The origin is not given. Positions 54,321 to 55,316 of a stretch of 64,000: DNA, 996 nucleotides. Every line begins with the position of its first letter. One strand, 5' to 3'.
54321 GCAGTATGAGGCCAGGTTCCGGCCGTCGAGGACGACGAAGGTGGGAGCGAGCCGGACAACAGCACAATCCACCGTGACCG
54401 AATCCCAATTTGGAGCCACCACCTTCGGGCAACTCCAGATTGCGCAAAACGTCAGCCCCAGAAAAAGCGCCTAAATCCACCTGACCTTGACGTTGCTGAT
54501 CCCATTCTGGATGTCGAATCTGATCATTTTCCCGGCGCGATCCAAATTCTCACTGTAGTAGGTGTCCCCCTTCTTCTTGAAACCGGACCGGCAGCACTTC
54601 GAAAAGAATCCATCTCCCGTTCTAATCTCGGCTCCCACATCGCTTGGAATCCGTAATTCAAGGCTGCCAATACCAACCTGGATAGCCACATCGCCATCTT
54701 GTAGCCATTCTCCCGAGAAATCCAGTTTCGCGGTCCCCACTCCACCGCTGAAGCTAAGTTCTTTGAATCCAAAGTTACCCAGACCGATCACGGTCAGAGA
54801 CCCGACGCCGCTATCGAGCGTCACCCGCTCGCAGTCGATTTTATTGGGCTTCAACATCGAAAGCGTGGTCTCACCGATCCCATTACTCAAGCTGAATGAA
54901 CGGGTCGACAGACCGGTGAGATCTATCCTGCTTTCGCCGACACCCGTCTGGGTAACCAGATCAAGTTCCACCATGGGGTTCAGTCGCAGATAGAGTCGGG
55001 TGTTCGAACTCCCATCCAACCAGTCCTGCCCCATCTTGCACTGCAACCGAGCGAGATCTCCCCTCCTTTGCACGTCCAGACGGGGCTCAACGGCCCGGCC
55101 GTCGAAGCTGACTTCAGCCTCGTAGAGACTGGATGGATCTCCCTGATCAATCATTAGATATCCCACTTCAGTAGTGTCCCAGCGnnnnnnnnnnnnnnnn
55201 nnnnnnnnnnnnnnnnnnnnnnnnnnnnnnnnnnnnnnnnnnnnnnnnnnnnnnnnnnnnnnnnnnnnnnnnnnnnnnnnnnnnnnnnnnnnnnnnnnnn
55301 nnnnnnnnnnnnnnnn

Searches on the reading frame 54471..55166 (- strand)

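Call 97: search_protein_families(library=pfam, proteins=[window:54471-55166:-], max_evalue=0.001)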
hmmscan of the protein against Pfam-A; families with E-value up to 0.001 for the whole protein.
window:54471-55166:- (231 aa): 1 family
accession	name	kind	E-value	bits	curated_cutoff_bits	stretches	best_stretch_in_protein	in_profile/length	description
PF09922.15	LiaF-like_C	-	2.3e-05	24.7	29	1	131-228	11-114/114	Cell wall-active antibiotics response LiaF, C-terminal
